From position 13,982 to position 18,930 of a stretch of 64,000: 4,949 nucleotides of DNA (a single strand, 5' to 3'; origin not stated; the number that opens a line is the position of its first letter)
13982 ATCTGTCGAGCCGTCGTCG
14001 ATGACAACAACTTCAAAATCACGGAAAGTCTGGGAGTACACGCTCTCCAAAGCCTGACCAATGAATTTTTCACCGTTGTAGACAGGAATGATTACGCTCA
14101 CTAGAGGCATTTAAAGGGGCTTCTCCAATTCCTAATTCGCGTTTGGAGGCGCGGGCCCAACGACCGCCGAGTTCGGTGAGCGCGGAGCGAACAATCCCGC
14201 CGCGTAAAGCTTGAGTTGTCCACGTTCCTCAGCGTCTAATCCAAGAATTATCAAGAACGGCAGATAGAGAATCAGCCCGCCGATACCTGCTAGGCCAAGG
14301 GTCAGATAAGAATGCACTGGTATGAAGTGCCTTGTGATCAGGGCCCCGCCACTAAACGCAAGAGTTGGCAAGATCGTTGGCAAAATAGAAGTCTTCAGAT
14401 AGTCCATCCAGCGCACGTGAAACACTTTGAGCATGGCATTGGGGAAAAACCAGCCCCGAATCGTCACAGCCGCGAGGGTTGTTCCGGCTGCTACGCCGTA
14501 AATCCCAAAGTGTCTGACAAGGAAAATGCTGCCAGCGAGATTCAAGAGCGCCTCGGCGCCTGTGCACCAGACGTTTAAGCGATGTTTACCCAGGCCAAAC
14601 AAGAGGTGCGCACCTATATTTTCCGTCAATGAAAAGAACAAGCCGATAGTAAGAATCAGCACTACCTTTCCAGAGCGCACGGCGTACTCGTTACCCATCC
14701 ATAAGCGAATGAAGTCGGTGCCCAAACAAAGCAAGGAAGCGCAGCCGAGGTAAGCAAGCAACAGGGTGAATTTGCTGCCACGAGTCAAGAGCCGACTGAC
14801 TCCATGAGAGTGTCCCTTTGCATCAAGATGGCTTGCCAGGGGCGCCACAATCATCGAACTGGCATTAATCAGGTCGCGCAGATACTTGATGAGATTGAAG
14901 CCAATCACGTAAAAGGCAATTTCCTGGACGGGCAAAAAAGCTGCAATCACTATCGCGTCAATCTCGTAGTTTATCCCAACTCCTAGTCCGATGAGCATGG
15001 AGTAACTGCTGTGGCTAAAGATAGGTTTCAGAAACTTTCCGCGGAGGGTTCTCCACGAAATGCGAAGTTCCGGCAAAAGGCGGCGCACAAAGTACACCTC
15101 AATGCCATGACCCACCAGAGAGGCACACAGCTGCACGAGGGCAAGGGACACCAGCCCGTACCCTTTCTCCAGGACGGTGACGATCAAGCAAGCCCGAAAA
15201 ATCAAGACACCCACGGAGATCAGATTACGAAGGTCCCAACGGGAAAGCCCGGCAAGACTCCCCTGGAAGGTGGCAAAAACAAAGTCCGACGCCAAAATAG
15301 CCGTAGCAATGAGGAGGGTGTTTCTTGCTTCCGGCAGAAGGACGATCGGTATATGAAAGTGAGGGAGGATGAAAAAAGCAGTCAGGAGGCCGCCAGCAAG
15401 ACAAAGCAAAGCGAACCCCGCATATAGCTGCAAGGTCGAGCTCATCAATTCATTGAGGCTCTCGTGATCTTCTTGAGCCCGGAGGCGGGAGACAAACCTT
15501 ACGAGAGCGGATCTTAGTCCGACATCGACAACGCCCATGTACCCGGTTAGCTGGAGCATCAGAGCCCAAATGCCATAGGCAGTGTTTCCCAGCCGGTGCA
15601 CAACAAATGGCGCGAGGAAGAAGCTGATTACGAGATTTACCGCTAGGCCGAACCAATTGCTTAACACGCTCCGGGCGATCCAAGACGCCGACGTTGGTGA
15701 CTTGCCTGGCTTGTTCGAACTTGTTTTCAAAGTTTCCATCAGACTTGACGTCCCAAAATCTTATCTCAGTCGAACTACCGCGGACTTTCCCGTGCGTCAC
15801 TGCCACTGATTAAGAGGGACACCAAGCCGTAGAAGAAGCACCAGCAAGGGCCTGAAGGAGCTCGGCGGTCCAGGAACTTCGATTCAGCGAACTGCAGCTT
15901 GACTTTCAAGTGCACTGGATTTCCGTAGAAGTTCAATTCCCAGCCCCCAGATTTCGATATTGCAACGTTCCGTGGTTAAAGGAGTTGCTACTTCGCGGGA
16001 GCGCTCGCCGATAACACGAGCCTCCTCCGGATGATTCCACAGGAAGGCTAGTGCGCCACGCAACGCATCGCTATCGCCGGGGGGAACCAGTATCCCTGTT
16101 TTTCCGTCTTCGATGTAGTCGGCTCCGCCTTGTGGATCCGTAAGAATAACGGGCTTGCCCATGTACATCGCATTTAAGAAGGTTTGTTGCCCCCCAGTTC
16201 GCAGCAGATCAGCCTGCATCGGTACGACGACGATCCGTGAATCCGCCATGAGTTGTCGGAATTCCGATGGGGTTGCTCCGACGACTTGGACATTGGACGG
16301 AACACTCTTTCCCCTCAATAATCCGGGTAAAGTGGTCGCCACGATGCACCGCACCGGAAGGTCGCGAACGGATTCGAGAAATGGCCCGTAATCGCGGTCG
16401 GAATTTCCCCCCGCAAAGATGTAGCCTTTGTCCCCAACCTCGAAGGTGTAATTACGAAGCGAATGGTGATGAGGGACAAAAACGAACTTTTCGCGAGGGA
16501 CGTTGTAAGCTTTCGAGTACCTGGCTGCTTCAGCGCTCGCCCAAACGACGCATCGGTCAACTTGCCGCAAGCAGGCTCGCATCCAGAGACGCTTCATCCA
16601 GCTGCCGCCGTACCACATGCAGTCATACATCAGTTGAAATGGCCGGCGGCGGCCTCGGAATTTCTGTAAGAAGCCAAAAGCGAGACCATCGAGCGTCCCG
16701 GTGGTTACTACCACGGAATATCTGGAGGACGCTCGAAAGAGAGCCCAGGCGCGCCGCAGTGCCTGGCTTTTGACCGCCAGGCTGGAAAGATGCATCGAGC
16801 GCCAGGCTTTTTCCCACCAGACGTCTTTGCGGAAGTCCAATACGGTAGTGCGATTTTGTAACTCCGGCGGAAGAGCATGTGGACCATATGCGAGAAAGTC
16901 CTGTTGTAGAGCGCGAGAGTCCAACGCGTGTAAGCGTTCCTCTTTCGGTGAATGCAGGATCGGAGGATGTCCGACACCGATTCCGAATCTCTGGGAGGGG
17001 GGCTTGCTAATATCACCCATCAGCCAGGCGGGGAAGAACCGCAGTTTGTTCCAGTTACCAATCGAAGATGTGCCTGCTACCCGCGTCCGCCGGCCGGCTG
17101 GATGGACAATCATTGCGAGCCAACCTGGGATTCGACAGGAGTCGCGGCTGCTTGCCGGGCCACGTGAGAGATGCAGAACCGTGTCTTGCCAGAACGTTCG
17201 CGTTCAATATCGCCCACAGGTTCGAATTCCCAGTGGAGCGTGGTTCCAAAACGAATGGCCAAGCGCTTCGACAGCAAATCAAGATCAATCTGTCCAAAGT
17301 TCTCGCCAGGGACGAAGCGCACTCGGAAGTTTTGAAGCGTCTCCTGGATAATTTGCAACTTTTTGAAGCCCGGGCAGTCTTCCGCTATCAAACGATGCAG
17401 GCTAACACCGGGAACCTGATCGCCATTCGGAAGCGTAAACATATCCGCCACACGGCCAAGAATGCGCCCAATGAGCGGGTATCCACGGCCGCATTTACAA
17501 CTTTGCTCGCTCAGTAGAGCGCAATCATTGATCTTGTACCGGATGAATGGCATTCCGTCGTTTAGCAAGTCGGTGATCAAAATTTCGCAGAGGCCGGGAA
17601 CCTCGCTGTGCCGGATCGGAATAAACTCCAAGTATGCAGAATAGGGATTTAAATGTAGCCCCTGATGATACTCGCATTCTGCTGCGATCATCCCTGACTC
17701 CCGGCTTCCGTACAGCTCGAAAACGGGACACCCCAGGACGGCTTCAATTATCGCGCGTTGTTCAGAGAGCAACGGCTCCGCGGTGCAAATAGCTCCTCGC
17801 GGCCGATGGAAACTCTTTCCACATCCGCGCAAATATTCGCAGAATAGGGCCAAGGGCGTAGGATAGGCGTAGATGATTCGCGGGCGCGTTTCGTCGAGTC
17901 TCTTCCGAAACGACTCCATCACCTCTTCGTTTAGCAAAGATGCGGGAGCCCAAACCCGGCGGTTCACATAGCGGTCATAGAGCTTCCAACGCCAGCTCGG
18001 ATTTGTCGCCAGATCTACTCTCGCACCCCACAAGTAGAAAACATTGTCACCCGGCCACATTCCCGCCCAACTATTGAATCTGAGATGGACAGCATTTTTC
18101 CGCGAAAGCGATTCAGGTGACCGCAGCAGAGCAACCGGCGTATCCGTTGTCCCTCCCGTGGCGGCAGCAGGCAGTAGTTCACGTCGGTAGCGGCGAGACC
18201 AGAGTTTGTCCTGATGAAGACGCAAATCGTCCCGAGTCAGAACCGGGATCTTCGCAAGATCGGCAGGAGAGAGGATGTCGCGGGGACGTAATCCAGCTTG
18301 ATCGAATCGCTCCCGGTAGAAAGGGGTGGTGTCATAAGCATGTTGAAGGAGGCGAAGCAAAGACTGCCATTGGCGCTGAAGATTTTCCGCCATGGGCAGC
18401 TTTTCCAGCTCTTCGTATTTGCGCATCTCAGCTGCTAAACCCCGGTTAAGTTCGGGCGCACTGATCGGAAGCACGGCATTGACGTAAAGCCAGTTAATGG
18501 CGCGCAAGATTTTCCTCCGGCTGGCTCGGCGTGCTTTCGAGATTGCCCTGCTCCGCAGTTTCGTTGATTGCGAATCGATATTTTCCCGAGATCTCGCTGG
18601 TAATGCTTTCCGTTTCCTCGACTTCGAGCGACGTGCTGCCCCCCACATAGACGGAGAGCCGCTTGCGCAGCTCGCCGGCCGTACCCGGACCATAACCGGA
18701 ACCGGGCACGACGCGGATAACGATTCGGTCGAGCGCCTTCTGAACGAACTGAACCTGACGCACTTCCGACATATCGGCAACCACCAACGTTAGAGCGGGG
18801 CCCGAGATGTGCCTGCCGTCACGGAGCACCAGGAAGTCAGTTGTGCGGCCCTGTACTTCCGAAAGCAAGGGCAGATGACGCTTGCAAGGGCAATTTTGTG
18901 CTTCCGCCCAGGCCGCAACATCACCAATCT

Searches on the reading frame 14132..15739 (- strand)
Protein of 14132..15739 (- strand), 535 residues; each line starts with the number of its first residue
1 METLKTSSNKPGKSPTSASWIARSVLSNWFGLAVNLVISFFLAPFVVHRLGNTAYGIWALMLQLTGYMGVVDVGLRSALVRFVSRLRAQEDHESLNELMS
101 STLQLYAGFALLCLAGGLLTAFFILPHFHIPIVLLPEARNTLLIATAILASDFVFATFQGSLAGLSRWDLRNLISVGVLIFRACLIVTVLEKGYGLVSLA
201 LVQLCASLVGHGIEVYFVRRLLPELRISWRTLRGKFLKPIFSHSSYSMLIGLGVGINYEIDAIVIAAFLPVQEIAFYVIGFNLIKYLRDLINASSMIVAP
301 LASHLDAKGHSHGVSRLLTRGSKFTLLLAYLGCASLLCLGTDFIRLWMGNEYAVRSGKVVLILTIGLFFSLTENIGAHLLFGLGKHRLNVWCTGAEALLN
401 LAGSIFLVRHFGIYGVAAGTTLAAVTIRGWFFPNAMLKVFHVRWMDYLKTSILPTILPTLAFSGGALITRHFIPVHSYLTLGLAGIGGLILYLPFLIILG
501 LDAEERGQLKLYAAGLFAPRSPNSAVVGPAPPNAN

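Call 31: search_protein_families(library=pfam, proteins=[window:14132-15739:-], max_evalue=0.0001)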
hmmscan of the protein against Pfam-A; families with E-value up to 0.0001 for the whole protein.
window:14132-15739:- (535 aa): 2 families
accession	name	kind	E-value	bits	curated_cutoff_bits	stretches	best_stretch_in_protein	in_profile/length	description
PF13440.11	Polysacc_synt_3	-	4.3e-06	26.6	23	1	171-352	114-288/293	Polysaccharide biosynthesis protein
PF01554.23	MatE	-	2.7e-05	24.4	24.9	0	37-171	10-144/161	MatE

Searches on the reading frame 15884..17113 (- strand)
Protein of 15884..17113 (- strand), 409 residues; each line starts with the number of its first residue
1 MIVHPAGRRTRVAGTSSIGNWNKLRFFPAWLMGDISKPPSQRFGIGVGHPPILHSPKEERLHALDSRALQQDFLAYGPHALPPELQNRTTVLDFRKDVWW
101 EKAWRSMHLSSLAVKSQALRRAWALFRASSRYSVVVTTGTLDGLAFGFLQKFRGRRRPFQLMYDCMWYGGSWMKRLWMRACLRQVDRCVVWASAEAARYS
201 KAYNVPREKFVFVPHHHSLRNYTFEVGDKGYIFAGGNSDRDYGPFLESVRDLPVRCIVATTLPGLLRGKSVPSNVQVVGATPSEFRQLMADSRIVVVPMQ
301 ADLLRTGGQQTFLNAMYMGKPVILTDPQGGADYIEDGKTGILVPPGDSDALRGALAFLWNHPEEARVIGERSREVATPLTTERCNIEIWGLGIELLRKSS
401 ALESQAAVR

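Call 31: search_protein_families(library=pfam, proteins=[window:15884-17113:-], max_evalue=0.0001)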
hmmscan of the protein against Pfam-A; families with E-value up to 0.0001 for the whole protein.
window:15884-17113:- (409 aa): 3 families
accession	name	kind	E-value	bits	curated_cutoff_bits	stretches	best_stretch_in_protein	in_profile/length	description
PF13692.12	Glyco_trans_1_4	-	1.9e-15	57.8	27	1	269-359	55-140/142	Glycosyl transferases group 1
PF00534.26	Glycos_transf_1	-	5.2e-14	52.6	26.4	1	271-374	71-171/172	Glycosyl transferases group 1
PF13579.12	Glyco_trans_4_4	-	1.6e-06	29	29.7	1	62-214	12-156/158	Glycosyl transferase 4-like domain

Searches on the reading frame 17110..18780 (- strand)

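Call 31: search_protein_families(library=pfam, proteins=[window:17110-18780:-], max_evalue=0.0001)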
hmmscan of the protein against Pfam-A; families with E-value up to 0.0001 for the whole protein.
window:17110-18780:- (556 aa): 0 families

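Call 52: search_protein_families(library=ncbifam, proteins=[window:17110-18780:-], max_evalue=0.001)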
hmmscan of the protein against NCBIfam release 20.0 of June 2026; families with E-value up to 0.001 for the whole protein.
window:17110-18780:- (556 aa): 7 families
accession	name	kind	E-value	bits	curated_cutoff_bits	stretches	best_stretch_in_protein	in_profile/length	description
NF045666.1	DVU1553_fam_AMP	equivalog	2.5e-31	109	300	2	288-444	171-331/331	DVU_1553 family AMP-dependent CoA ligase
NF053551.1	FlxY_rubin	equivalog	4.8e-25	88.1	520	2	350-448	227-327/424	flexirubin biosynthesis putative acyl-CoA ligase FlxY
NF041878.1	paak_haloarch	equivalog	1.2e-22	80.1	700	2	331-449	206-330/427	phenylacetate--CoA ligase PaaK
TIGR02155.1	PA_CoA_ligase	equivalog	1.3e-20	73.3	646.3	2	126-220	1-95/422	phenylacetate--CoA ligase PaaK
NF041217.1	BagE_FevW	exception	4.4e-14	52.3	800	1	323-450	190-317/424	bagremycin/ferroverdin synthetase BagE/FevW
TIGR02304.1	aden_form_hyp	equivalog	2.1e-13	50.1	251.9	1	292-453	180-335/430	F390 synthetase-related protein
TIGR03335.1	F390_ftsA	equivalog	6.7e-13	48.1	458.7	1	332-434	211-320/445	coenzyme F390 synthetase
